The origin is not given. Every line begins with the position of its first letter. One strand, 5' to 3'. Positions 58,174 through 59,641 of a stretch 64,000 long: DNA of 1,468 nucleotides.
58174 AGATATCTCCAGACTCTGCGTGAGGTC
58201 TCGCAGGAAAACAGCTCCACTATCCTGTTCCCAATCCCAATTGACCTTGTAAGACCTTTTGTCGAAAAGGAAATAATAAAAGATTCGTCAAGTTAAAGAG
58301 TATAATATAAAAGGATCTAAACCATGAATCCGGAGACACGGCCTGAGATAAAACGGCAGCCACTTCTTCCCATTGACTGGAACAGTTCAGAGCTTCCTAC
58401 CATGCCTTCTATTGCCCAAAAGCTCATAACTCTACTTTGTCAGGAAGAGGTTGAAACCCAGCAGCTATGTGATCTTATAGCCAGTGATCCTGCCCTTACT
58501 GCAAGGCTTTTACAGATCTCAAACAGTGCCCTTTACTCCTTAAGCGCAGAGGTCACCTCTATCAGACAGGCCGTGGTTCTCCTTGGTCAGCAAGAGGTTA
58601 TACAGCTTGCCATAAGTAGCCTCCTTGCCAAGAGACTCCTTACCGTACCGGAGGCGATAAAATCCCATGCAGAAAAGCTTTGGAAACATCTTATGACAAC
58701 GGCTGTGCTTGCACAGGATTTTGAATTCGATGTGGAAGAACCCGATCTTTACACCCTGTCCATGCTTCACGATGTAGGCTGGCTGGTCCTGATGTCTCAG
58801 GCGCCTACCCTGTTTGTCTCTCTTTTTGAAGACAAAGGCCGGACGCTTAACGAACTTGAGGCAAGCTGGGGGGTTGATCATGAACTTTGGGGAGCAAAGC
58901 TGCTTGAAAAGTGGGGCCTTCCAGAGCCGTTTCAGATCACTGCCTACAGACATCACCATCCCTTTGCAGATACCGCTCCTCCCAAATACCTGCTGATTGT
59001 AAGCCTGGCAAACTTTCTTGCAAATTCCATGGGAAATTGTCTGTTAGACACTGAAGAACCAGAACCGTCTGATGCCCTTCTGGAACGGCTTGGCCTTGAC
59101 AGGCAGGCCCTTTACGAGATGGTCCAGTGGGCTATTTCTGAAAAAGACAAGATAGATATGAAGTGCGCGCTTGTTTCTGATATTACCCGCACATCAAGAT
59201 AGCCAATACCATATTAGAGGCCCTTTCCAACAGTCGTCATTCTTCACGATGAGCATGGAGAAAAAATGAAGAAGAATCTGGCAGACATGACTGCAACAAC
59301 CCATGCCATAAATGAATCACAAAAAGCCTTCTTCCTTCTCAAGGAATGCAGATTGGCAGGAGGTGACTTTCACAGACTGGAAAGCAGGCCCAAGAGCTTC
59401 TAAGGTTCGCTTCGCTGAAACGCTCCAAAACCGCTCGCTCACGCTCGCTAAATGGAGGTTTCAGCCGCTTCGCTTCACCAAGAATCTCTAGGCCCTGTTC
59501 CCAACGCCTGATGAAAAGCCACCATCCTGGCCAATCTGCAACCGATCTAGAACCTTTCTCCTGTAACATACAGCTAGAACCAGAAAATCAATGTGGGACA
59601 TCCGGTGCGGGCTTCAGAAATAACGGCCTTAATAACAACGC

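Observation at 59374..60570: Two 131-bp near-identical inverted repeats bracket a 935-bp gene-less segment in the window's only large intergenic gap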

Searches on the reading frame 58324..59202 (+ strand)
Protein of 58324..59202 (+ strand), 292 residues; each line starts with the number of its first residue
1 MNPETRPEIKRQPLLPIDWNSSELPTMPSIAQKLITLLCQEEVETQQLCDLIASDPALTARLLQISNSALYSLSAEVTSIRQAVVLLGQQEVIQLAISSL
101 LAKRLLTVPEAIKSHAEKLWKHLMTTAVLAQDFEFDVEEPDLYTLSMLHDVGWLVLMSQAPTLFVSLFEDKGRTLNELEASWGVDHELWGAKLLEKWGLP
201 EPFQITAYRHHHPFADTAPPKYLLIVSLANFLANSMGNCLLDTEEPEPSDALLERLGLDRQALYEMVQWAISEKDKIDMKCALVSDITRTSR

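Call 6: search_protein_families(library=pfam, proteins=[window:58324-59202:+], max_evalue=1)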
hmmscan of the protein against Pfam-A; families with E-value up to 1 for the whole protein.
window:58324-59202:+ (292 aa): 3 families
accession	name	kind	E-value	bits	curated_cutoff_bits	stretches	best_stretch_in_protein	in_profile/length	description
PF08668.18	HDOD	-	3.8e-41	141.2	22.9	1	24-213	1-196/196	HDOD domain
PF01966.28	HD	-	8.5e-05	23.3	22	1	121-230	3-111/116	HD domain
PF10397.14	ADSL_C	-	0.027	15.2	32.7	0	253-270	13-29/79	Adenylosuccinate lyase C-terminus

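Call 11: find_encoding_contigs(protein=window:58324-59202:+, flank=10000, max_places=10)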
Protein window:58324-59202:+ (292 aa): 1 contig read that carries it; 1 place shown.
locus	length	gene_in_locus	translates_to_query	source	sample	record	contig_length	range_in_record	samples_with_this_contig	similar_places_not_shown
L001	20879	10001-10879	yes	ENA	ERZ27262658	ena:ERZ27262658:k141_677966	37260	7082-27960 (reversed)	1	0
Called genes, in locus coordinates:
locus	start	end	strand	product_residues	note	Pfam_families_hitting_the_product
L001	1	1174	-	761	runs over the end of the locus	PF16261:DUF4915, PF12895:ANAPC3 (weak), PF13432:TPR_16, PF14559:TPR_19, PF13424:TPR_12, PF13432:TPR_16, PF14559:TPR_19, PF00515:TPR_1 (weak), +8 more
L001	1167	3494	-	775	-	PF17803:Cadherin_4, PF17892:Cadherin_5, PF17963:Big_9, PF17803:Cadherin_4, PF17892:Cadherin_5 (weak), PF17963:Big_9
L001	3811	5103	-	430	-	PF12704:MacB_PCD, PF02687:FtsX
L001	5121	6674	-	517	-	PF01336:tRNA_anti-codon, PF00152:tRNA-synt_2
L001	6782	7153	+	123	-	PF04892:VanZ-LLP1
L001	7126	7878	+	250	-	PF03167:UDG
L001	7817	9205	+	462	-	PF25145:NfeD1b_N, PF24961:NfeD_membrane, PF01957:NfeD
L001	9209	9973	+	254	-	PF01145:Band_7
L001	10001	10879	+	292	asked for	PF08668:HDOD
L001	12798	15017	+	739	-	PF14827:dCache_3, PF00015:MCPsignal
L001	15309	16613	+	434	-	-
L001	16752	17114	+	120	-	-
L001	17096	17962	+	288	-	PF00892:EamA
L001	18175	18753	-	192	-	PF04079:SMC_ScpB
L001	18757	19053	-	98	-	-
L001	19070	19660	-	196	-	PF01558:POR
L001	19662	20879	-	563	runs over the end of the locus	PF01855:POR_N, PF02775:TPP_enzyme_C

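Call 31: find_homologous_proteins(query=window:58324-59202:+, max_evalue=1e-20)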
Query window:58324-59202:+ (292 aa): 55 proteins with E <= 1e-20 among 2404 candidates.
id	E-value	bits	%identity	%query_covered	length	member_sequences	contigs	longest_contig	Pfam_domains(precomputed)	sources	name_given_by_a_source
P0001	1.8e-188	643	100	100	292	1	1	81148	PF08668.19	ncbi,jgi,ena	-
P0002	4.6e-160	549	86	97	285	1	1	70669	PF08668.19,PF01966.29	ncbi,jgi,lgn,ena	-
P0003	1.0e-150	519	81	97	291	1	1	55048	PF08668.19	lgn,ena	-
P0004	3.0e-147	507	79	96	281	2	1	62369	PF08668.19,PF01966.29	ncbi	-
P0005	1.7e-144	498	80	94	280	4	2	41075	PF08668.19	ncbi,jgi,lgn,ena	-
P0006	3.0e-143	494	78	94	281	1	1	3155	PF08668.19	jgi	-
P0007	5.9e-142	490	78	94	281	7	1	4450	PF08668.19,PF01966.29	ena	-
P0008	1.9e-141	488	78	94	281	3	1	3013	PF08668.19,PF01966.29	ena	-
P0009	4.2e-141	487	77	95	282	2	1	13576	PF08668.19,PF01966.29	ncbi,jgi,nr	ncbi:MAG: HDOD domain-containing protein [Thermodesulfobacteria bacterium]|nr:HDOD domain-containing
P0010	4.2e-141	487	78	94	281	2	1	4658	PF08668.19,PF01966.29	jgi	-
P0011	2.9e-140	484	76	95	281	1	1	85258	PF08668.19,PF01966.29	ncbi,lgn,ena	-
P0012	3.1e-119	416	65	96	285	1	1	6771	PF08668.19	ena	-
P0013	1.1e-115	404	66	90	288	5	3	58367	PF08668.19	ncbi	-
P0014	2.9e-115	402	63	94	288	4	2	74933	PF08668.19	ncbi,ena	-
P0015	3.5e-114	399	64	95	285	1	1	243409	PF08668.19,PF01966.29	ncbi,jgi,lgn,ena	-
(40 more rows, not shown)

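Call 32: find_encoding_contigs(protein=P0002, flank=7000, max_places=2)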
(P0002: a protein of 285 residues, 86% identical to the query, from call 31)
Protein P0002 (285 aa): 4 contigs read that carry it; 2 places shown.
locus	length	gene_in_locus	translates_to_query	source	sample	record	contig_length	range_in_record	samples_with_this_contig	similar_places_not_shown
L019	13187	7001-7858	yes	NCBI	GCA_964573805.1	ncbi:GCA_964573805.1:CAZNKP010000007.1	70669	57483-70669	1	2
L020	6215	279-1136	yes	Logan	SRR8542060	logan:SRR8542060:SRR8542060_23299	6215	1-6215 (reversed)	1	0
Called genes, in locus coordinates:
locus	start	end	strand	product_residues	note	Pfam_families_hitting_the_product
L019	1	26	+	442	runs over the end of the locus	PF22039:HUTI_composite_bact (faint), PF01979:Amidohydro_1, PF07969:Amidohydro_3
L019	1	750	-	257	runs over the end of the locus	PF08443:RimK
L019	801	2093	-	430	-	PF12704:MacB_PCD, PF02687:FtsX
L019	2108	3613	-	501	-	PF01336:tRNA_anti-codon, PF00152:tRNA-synt_2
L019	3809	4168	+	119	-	PF04892:VanZ-LLP1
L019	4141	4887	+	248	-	PF03167:UDG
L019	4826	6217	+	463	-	PF25145:NfeD1b_N, PF24961:NfeD_membrane, PF01957:NfeD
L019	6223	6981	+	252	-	PF01145:Band_7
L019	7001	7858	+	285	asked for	PF08668:HDOD, PF01966:HD (weak)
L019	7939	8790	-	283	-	-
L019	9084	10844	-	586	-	PF14537:Cytochrom_c3_2 (faint), PF14522:Cytochrome_C7 (weak), PF01292:Ni_hydr_CYTB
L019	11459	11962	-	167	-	-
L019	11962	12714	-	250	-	-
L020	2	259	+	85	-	?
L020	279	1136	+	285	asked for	PF08668:HDOD, PF01966:HD (weak)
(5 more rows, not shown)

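Call 33: find_encoding_contigs(protein=P0003, flank=7000, max_places=2)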
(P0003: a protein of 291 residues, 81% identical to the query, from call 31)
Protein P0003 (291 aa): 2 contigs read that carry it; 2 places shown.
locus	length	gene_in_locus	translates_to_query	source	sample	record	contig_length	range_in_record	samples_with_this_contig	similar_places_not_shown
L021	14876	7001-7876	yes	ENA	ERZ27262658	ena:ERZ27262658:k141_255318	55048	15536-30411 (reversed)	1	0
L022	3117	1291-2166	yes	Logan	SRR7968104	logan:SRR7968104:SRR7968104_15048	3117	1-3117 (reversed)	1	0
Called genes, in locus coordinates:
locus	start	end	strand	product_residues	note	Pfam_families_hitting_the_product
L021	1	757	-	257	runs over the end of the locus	PF08443:RimK, PF02222:ATP-grasp (faint)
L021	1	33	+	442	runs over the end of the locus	PF01979:Amidohydro_1, PF07969:Amidohydro_3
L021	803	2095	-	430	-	PF12704:MacB_PCD, PF02687:FtsX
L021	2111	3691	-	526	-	PF01336:tRNA_anti-codon, PF00152:tRNA-synt_2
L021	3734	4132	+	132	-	PF04892:VanZ-LLP1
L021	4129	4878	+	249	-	PF03167:UDG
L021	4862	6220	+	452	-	PF25145:NfeD1b_N, PF24961:NfeD_membrane, PF01957:NfeD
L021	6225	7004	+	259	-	PF01145:Band_7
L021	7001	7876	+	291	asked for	PF08668:HDOD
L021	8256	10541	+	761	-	PF14827:dCache_3, PF00015:MCPsignal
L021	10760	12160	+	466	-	PF14537:Cytochrom_c3_2 (faint)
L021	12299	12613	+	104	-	-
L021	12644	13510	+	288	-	PF00892:EamA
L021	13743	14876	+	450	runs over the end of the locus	PF01488:Shikimate_DH (faint), PF02254:TrkA_N, PF03435:Sacchrp_dh_NADP (faint), PF03807:F420_oxidored (faint), PF13241:NAD_binding_7 (faint), PF02080:TrkA_C, PF02254:TrkA_N, PF02080:TrkA_C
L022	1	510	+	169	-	?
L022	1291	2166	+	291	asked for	PF08668:HDOD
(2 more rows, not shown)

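Call 34: find_encoding_contigs(protein=P0004, flank=7000, max_places=2)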
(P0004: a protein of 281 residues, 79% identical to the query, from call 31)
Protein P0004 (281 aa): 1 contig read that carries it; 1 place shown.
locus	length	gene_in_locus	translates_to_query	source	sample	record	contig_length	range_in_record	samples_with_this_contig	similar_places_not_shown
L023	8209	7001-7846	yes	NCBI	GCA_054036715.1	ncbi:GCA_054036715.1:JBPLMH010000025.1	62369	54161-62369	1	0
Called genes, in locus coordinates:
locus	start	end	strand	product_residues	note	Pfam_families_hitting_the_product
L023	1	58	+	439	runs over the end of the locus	PF01979:Amidohydro_1, PF07969:Amidohydro_3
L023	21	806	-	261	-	PF14397:ATPgrasp_ST (faint), PF02655:ATP-grasp_3 (weak), PF08443:RimK, PF02222:ATP-grasp (weak)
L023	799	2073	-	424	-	PF12704:MacB_PCD, PF02687:FtsX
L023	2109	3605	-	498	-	PF01336:tRNA_anti-codon, PF00152:tRNA-synt_2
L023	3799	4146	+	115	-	PF04892:VanZ-LLP1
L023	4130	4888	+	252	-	PF03167:UDG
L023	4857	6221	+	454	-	PF25145:NfeD1b_N, PF24961:NfeD_membrane, PF01957:NfeD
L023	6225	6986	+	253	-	PF01145:Band_7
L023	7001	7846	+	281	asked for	PF08668:HDOD, PF01966:HD (weak)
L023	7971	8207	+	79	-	?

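Call 35: find_encoding_contigs(protein=P0011, flank=7000, max_places=2)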
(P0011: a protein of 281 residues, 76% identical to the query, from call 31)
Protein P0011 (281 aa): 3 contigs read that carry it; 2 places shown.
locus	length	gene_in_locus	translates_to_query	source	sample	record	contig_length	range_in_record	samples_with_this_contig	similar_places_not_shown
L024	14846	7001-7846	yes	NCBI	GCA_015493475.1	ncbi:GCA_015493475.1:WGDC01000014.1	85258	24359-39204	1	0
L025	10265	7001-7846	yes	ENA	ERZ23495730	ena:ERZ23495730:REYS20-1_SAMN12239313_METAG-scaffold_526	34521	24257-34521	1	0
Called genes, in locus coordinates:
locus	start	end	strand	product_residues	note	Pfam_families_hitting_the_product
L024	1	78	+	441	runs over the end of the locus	PF01979:Amidohydro_1, PF07969:Amidohydro_3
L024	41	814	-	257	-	PF08443:RimK, PF02222:ATP-grasp (weak)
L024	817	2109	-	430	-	PF12704:MacB_PCD, PF02687:FtsX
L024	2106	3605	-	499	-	PF01336:tRNA_anti-codon, PF00152:tRNA-synt_2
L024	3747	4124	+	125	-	PF04892:VanZ-LLP1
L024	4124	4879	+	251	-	PF03167:UDG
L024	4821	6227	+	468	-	PF25145:NfeD1b_N, PF24961:NfeD_membrane, PF01957:NfeD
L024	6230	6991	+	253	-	PF01145:Band_7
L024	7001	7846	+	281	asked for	PF08668:HDOD, PF01966:HD (faint)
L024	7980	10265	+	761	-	PF14827:dCache_3, PF00015:MCPsignal, PF13682:CZB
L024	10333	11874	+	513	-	PF02085:Cytochrom_CIII (faint), PF14522:Cytochrome_C7 (faint), PF14537:Cytochrom_c3_2 (faint)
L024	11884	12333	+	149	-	-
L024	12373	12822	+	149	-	PF00892:EamA (faint)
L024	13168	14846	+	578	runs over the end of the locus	PF02085:Cytochrom_CIII (faint), PF09699:Paired_CXXCH_1 (faint), PF14522:Cytochrome_C7 (faint), PF14537:Cytochrom_c3_2 (faint), PF01292:Ni_hydr_CYTB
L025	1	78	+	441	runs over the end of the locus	PF01979:Amidohydro_1, PF07969:Amidohydro_3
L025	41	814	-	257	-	PF08443:RimK, PF02222:ATP-grasp (weak)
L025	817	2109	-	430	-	PF12704:MacB_PCD, PF02687:FtsX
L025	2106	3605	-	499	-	PF01336:tRNA_anti-codon, PF00152:tRNA-synt_2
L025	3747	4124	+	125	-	PF04892:VanZ-LLP1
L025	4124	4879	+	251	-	PF03167:UDG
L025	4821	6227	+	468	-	PF25145:NfeD1b_N, PF24961:NfeD_membrane, PF01957:NfeD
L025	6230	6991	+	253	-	PF01145:Band_7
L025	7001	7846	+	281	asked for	PF08668:HDOD, PF01966:HD (faint)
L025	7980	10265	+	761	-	PF14827:dCache_3, PF00015:MCPsignal, PF13682:CZB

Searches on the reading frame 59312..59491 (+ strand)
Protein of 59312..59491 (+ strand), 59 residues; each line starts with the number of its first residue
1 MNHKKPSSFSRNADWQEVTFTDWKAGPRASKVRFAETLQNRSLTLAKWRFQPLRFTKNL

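Call 6: search_protein_families(library=pfam, proteins=[window:59312-59491:+], max_evalue=1)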
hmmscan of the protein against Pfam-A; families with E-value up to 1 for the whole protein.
window:59312-59491:+ (59 aa): 0 families
